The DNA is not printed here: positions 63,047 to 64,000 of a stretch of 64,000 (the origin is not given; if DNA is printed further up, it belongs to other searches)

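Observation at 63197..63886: Ligase-like adenylation-domain gene with catalytic lysine replaced (KxDG to RWGG) heading the solute operon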

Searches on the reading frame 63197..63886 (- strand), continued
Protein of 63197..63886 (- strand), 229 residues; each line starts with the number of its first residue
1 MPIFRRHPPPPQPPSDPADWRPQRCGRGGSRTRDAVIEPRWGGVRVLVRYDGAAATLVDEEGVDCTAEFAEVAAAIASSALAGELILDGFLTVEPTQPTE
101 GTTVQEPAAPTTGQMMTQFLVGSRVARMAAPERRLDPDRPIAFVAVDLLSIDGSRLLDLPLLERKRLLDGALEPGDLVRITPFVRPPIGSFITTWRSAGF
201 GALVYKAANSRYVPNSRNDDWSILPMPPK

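Call 38: find_homologous_proteins(query=A4, max_evalue=0.00001)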
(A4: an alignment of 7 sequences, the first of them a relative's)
Query A4 (7 sequences) (209 aa, profile of the alignment): 598 proteins with E <= 0.00001 among 8000 candidates; the best 120 are listed.
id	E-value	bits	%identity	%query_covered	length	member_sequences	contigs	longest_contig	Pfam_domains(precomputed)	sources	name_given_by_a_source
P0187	3.8e-84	299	100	100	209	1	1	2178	PF01068.27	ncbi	-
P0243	4.8e-76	273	44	78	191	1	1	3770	-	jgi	jgi:ATP-dependent DNA ligase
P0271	4.0e-74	267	49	83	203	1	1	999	PF01068.27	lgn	-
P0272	1.9e-73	264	43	84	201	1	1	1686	-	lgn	-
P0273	9.4e-72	259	44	84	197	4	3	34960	-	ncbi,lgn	-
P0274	1.1e-71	258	50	94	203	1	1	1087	PF01068.27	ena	-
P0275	3.2e-71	257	47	96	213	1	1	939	PF01068.27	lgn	-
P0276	8.6e-71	256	48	94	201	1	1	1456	PF01068.27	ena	-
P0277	1.2e-70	255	47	94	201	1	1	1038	PF01068.27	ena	-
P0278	1.3e-70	255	48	96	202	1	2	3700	PF01068.27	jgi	jgi:bifunctional non-homologous end joining protein LigD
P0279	5.1e-70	253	48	82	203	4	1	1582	PF01068.27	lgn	-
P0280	7.1e-70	253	41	94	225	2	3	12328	PF01068.27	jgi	jgi:bifunctional non-homologous end joining protein LigD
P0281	7.5e-70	253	43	94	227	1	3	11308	PF01068.27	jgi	jgi:bifunctional non-homologous end joining protein LigD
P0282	9.1e-70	252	48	94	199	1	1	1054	PF01068.27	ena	-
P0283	1.0e-69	252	44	94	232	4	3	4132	PF01068.27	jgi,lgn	jgi:ATP-dependent DNA ligase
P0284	1.3e-69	252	42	93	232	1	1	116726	PF01068.27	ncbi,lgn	-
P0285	2.0e-69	251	44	89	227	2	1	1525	PF01068.27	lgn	-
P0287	4.6e-69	250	43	94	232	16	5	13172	PF01068.27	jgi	jgi:ATP-dependent DNA ligase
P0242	6.8e-69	249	36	90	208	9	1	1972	PF01068.27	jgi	jgi:bifunctional non-homologous end joining protein LigD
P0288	1.8e-68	248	46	93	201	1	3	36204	PF01068.27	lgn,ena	-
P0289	1.9e-68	248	46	93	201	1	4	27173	PF01068.27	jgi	-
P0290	3.1e-68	247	46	93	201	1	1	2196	PF01068.27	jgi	jgi:bifunctional non-homologous end joining protein LigD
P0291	3.5e-68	247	46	89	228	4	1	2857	PF01068.27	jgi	jgi:bifunctional non-homologous end joining protein LigD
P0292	7.0e-68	246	46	93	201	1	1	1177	PF01068.27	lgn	-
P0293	1.3e-67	245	46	94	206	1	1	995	PF01068.27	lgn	-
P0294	1.6e-67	245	45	93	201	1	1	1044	PF01068.27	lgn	-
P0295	4.0e-67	244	45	93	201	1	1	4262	PF01068.27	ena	-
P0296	4.5e-67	243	44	97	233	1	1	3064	PF01068.27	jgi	jgi:bifunctional non-homologous end joining protein LigD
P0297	5.2e-67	243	46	93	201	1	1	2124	PF01068.27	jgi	jgi:bifunctional non-homologous end joining protein LigD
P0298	1.2e-66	242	43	94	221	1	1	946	PF01068.27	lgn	-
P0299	7.6e-66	239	66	99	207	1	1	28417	PF01068.27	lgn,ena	-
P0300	9.0e-66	239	41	87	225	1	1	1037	PF01068.27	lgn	-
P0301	2.5e-65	238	34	86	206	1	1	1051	PF01068.27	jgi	jgi:bifunctional non-homologous end joining protein LigD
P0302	3.2e-65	237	35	86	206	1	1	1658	PF01068.27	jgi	jgi:bifunctional non-homologous end joining protein LigD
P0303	6.8e-65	236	35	86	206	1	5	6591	PF01068.27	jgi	jgi:bifunctional non-homologous end joining protein LigD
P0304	8.3e-65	236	36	86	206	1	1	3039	PF01068.27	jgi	jgi:bifunctional non-homologous end joining protein LigD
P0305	8.7e-65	236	35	86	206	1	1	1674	PF01068.27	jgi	-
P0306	9.3e-65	236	36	86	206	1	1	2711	PF01068.27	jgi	jgi:bifunctional non-homologous end joining protein LigD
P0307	9.8e-65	236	47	93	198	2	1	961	PF01068.27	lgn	-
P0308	1.0e-64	236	34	86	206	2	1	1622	PF01068.27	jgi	jgi:bifunctional non-homologous end joining protein LigD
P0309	1.1e-64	236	36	86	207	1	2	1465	PF01068.27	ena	-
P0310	1.2e-64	235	35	86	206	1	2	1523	PF01068.27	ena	-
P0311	1.5e-64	235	44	93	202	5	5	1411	PF01068.27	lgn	-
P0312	1.5e-64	235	34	85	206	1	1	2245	PF01068.27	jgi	jgi:bifunctional non-homologous end joining protein LigD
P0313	2.1e-64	235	37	86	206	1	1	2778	PF01068.27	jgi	jgi:bifunctional non-homologous end joining protein LigD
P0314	3.7e-64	234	35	86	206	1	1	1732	PF01068.27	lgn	-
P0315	4.0e-64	234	35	86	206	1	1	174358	PF01068.27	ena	-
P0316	4.2e-64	234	35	86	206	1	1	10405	PF01068.27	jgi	jgi:bifunctional non-homologous end joining protein LigD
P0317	4.9e-64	234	49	94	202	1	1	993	PF01068.27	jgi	jgi:bifunctional non-homologous end joining protein LigD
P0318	5.9e-64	233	35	86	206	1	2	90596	PF01068.27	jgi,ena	jgi:ATP-dependent DNA ligase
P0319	5.9e-64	233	33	89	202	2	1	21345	PF01068.27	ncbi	ncbi:MAG TPA: hypothetical protein VGA38_11540 [Candidatus Limnocylindria bacterium]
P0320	6.0e-64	233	36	81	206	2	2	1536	PF01068.27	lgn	-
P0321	6.1e-64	233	35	86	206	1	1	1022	PF01068.27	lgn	-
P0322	6.9e-64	233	35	86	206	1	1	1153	PF01068.27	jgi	jgi:ATP-dependent DNA ligase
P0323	7.0e-64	233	36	88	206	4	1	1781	PF01068.27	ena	-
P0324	7.9e-64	233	34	86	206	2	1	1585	PF01068.27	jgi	-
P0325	8.9e-64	233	35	86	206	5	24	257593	PF01068.27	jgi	jgi:bifunctional non-homologous end joining protein LigD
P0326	9.7e-64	233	35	86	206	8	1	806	PF01068.27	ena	-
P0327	1.1e-63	232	35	86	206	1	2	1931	PF01068.27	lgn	-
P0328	1.1e-63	232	35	86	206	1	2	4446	PF01068.27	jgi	jgi:bifunctional non-homologous end joining protein LigD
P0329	1.2e-63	232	37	89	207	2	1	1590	PF01068.27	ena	-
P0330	1.4e-63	232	35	86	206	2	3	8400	PF01068.27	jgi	jgi:bifunctional non-homologous end joining protein LigD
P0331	1.6e-63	232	35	89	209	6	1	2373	PF01068.27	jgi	-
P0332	1.6e-63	232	35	85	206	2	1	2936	PF01068.27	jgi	jgi:bifunctional non-homologous end joining protein LigD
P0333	1.8e-63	232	35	85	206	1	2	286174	PF01068.27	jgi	jgi:bifunctional non-homologous end joining protein LigD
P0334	1.8e-63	232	35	86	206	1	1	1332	PF01068.27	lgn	-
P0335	1.8e-63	232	33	90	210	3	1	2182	PF01068.27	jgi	jgi:ATP-dependent DNA ligase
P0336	1.9e-63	232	35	91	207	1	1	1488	PF01068.27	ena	-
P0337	2.0e-63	232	35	91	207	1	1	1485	PF01068.27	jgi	-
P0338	2.1e-63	231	36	86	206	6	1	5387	PF01068.27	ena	-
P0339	2.3e-63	231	35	86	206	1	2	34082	PF01068.27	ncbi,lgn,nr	ncbi:MAG TPA: hypothetical protein VGS17_06680 [Candidatus Limnocylindria bacterium]|nr:hypothetical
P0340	2.5e-63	231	35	86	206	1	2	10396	PF01068.27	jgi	jgi:bifunctional non-homologous end joining protein LigD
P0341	2.6e-63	231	34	90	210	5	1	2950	PF01068.27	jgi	jgi:ATP-dependent DNA ligase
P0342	2.8e-63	231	35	86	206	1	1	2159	PF01068.27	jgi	jgi:bifunctional non-homologous end joining protein LigD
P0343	2.8e-63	231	37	89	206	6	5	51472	PF01068.27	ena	-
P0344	2.8e-63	231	36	86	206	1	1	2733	PF01068.27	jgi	jgi:bifunctional non-homologous end joining protein LigD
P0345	3.0e-63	231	36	86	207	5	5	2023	PF01068.27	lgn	-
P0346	3.0e-63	231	35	86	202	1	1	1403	PF01068.27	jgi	jgi:bifunctional non-homologous end joining protein LigD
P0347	3.5e-63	231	34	90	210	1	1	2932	PF01068.27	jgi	jgi:ATP-dependent DNA ligase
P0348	3.7e-63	231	36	91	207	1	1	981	PF01068.27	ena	-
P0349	3.9e-63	231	36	86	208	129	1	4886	PF01068.27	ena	-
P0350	4.0e-63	231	38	89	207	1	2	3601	PF01068.27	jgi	jgi:bifunctional non-homologous end joining protein LigD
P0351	4.2e-63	230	36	85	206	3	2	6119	PF01068.27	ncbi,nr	ncbi:MAG: hypothetical protein M3O64_05790 [Chloroflexota bacterium]|nr:hypothetical protein [Chloro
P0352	4.6e-63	230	34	86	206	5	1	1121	PF01068.27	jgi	jgi:ATP-dependent DNA ligase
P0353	4.7e-63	230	37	87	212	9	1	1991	PF01068.27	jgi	jgi:bifunctional non-homologous end joining protein LigD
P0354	5.4e-63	230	35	91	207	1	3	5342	PF01068.27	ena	-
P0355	5.6e-63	230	35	85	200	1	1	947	PF01068.27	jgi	jgi:ATP-dependent DNA ligase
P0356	5.6e-63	230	37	85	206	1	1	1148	PF01068.27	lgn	-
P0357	5.7e-63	230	34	90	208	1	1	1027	PF01068.27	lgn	-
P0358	5.8e-63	230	37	85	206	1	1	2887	PF01068.27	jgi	jgi:ATP-dependent DNA ligase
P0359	5.8e-63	230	34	90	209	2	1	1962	PF01068.27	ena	-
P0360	6.1e-63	230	36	90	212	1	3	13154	PF01068.27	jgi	jgi:bifunctional non-homologous end joining protein LigD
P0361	6.8e-63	230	37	86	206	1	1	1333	PF01068.27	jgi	jgi:bifunctional non-homologous end joining protein LigD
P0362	1.0e-62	229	37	87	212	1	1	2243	PF01068.27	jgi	jgi:bifunctional non-homologous end joining protein LigD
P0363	1.0e-62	229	38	89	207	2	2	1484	PF01068.27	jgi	-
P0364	1.3e-62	229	33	90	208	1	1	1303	PF01068.27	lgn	-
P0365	1.3e-62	229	36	84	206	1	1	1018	PF01068.27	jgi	-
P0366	1.4e-62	229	35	84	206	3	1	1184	PF01068.27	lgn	-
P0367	1.5e-62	229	32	91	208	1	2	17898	PF01068.27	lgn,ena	-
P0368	1.5e-62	229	36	85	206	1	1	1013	PF01068.27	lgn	-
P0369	1.5e-62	229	38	91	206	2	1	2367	PF01068.27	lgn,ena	-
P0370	1.6e-62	229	48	94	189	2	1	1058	PF01068.27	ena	-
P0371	1.9e-62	228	35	85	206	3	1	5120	PF01068.27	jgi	jgi:bifunctional non-homologous end joining protein LigD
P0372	2.0e-62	228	34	91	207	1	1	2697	PF01068.27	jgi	-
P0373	4.3e-62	227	52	95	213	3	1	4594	PF01068.27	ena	-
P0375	4.8e-62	227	36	86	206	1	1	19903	PF01068.27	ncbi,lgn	-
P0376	5.1e-62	227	36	86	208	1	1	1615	PF01068.27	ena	-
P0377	7.0e-62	227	54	95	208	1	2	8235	PF01068.27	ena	-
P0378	8.1e-62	226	35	86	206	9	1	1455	PF01068.27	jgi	jgi:ATP-dependent DNA ligase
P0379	8.4e-62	226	35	86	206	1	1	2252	PF01068.27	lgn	-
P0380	8.4e-62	226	35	86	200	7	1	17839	PF01068.27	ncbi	ncbi:MAG: ATP-dependent DNA ligase [Candidatus Limnocylindria bacterium]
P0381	1.2e-61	226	35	85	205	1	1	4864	PF01068.27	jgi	jgi:bifunctional non-homologous end joining protein LigD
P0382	1.4e-61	226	35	86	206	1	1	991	PF01068.27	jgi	jgi:ATP-dependent DNA ligase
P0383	1.5e-61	225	34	86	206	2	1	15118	PF01068.27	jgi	jgi:ATP-dependent DNA ligase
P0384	1.6e-61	225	34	89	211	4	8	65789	PF01068.27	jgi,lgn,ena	-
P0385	2.2e-61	225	36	85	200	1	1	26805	PF01068.27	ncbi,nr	ncbi:MAG: hypothetical protein M3Z65_01470 [Chloroflexota bacterium]|nr:hypothetical protein [Chloro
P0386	2.2e-61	225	36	85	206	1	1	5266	PF01068.27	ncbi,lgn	-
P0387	2.3e-61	225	38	85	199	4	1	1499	PF01068.27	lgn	-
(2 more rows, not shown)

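Call 39: find_encoding_contigs(protein=P0284, flank=9000, max_places=1)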
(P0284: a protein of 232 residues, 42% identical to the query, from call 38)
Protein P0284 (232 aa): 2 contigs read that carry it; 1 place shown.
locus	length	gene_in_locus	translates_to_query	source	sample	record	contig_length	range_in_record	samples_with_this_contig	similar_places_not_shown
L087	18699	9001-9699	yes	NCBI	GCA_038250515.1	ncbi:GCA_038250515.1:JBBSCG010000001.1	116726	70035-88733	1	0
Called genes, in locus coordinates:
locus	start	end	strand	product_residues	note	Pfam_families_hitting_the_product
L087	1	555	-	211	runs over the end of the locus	PF01174:SNO, PF07685:GATase_3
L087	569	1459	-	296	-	PF01680:SOR_SNZ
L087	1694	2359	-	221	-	PF00106:adh_short, PF01370:Epimerase (weak), PF08659:KR, PF13460:NAD_binding_10 (weak), PF13561:adh_short_C2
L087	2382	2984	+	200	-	PF01844:HNH, PF14279:HNH_5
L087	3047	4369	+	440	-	PF01743:PolyA_pol, PF12627:PolyA_pol_RNAbd, PF01966:HD, PF13735:tRNA_NucTran2_2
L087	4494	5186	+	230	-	PF01791:DeoC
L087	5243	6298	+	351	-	PF01073:3Beta_HSD, PF01370:Epimerase, PF02719:Polysacc_synt_2, PF04321:RmlD_sub_bind, PF05368:NmrA, PF13460:NAD_binding_10, PF16363:GDP_Man_Dehyd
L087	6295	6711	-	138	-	PF01475:FUR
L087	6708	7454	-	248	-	PF02535:Zip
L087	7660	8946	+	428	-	PF04851:ResIII (weak), PF00270:DEAD, PF00271:Helicase_C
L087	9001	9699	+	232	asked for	PF01068:DNA_ligase_A_M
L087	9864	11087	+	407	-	-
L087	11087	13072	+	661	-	PF00582:Usp, PF00535:Glycos_transf_2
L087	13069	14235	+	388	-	PF02595:Gly_kinase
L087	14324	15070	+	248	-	PF00730:HhH-GPD, PF00633:HHH (faint)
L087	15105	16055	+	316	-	PF03816:LytR_cpsA_psr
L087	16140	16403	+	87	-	-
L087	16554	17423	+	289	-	PF01522:Polysacc_deac_1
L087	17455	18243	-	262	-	PF01386:Ribosomal_L25p, PF14693:Ribosomal_TL5_C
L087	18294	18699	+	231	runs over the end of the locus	PF00072:Response_reg, PF23198:PDE8A_N (weak), PF00486:Trans_reg_C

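Call 40: find_encoding_contigs(protein=P0333, flank=9000, max_places=1)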
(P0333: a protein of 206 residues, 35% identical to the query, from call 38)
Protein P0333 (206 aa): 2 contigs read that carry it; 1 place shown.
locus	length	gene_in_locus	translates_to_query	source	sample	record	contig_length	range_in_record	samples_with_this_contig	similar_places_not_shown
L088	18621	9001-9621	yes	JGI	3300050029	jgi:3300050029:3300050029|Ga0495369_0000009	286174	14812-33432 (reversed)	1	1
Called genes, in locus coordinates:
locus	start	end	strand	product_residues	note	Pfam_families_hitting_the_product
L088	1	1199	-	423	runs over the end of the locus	PF00275:EPSP_synthase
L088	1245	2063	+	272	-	PF01636:APH (weak), PF04655:APH_6_hur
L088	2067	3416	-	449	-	PF09992:NAGPA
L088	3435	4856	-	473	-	PF06762:LMF1, PF25179:LMF1_C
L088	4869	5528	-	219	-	-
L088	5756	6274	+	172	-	PF04542:Sigma70_r2, PF08281:Sigma70_r4_2, PF04545:Sigma70_r4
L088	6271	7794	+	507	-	PF00574:CLP_protease (weak), PF25145:NfeD1b_N, PF24961:NfeD_membrane, PF01957:NfeD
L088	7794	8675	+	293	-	PF01145:Band_7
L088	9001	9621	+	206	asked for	PF01068:DNA_ligase_A_M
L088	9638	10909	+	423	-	PF02812:ELFV_dehydrog_N, PF00208:ELFV_dehydrog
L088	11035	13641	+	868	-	PF00929:RNase_T, PF00270:DEAD (faint), PF13307:Helicase_C_2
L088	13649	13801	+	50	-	-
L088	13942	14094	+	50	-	PF04964:Flp_Fap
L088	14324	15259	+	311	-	PF00318:Ribosomal_S2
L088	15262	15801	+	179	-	PF00889:EF_TS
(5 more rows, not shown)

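Call 41: find_encoding_contigs(protein=P0288, flank=9000, max_places=1)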
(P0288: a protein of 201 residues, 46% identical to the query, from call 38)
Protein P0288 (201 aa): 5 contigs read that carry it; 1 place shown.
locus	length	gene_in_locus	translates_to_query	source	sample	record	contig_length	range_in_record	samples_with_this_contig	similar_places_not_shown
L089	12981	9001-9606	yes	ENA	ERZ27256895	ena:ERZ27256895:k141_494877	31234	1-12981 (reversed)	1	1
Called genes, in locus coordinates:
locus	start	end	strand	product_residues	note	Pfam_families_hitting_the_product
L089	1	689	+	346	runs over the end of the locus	PF01073:3Beta_HSD, PF01370:Epimerase, PF02719:Polysacc_synt_2, PF04321:RmlD_sub_bind, PF05368:NmrA, PF13460:NAD_binding_10, PF16363:GDP_Man_Dehyd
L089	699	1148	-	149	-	PF01475:FUR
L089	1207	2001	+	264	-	PF00005:ABC_tran, PF13304:AAA_21 (weak)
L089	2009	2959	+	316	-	PF00950:ABC-3, PF01032:FecCD (weak)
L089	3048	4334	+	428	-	PF04851:ResIII (weak), PF00270:DEAD, PF00271:Helicase_C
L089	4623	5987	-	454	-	PF01565:FAD_binding_4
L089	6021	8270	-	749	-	PF13432:TPR_16 (faint), PF03704:BTAD, PF14559:TPR_19 (faint), PF12895:ANAPC3 (faint), PF07719:TPR_2 (faint), PF13414:TPR_11 (faint), PF13431:TPR_17 (faint)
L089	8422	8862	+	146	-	-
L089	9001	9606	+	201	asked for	PF01068:DNA_ligase_A_M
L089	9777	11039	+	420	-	-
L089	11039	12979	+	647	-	?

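Call 42: find_encoding_contigs(protein=P0315, flank=7000, max_places=1)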
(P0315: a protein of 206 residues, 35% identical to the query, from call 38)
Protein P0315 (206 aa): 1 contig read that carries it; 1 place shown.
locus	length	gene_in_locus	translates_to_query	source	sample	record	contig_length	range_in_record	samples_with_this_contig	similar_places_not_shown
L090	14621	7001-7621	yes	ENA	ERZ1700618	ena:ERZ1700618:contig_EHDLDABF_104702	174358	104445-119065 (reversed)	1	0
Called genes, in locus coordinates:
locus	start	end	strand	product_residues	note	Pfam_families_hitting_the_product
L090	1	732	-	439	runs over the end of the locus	PF09992:NAGPA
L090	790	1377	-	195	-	-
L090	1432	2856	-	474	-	PF06762:LMF1, PF25179:LMF1_C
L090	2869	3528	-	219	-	-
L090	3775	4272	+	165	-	PF04542:Sigma70_r2, PF08281:Sigma70_r4_2, PF04545:Sigma70_r4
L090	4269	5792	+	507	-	PF25145:NfeD1b_N, PF00574:CLP_protease (weak), PF24961:NfeD_membrane, PF01957:NfeD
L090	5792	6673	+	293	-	PF01145:Band_7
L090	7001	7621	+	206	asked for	PF01068:DNA_ligase_A_M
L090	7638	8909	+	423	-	PF02812:ELFV_dehydrog_N, PF00208:ELFV_dehydrog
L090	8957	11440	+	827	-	PF00929:RNase_T, PF00270:DEAD (faint)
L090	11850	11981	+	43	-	-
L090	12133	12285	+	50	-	PF04964:Flp_Fap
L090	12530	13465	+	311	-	PF00318:Ribosomal_S2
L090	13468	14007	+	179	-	PF00889:EF_TS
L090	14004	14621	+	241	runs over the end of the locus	PF00696:AA_kinase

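Call 43: find_encoding_contigs(protein=P0384, flank=7000, max_places=1)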
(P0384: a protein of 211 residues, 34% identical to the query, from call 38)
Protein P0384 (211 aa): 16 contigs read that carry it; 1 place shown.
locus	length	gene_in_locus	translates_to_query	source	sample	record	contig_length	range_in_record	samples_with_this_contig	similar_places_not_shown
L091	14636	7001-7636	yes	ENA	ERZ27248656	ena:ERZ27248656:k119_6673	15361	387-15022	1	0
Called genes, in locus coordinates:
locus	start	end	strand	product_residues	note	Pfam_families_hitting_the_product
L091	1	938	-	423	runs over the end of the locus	PF00275:EPSP_synthase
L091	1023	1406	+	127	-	PF07366:SnoaL, PF12680:SnoaL_2, PF14534:DUF4440 (weak)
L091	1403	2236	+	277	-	PF04655:APH_6_hur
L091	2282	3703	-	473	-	PF06762:LMF1, PF25179:LMF1_C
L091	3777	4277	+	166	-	PF04542:Sigma70_r2, PF08281:Sigma70_r4_2, PF04545:Sigma70_r4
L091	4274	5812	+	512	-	PF25145:NfeD1b_N, PF24961:NfeD_membrane, PF01957:NfeD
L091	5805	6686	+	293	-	PF01145:Band_7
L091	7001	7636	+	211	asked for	PF01068:DNA_ligase_A_M (weak)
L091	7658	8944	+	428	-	PF02812:ELFV_dehydrog_N, PF00208:ELFV_dehydrog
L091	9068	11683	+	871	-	PF00929:RNase_T, PF00270:DEAD (faint), PF13307:Helicase_C_2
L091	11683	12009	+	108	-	-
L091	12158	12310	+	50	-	PF04964:Flp_Fap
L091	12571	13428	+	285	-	PF00318:Ribosomal_S2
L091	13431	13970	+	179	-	PF00889:EF_TS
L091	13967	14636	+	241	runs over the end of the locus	PF00696:AA_kinase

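Call 52: search_protein_families(library=padloc, proteins=[window:63197-63886:-], max_evalue=0.01)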
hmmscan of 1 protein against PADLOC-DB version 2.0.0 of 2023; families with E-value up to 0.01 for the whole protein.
window:63197-63886:- (229 aa): 0 families

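Call 53: search_protein_families(library=phrogs, proteins=[window:63197-63886:-], max_evalue=0.01)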
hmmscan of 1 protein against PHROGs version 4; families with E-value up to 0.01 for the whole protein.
window:63197-63886:- (229 aa): 0 families

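Call 67: find_related_loci(query=A2, collection=viral_contigs, flank=5000)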
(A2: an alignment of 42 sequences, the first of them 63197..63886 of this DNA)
Query A2 (229 aa) in viral_contigs; peptide patterns used: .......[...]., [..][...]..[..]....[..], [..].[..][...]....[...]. (x = any residue, [..] = any of these).
115 stretches matched a pattern, but none encodes a relative of the query by tblastn (E <= 1e-3).
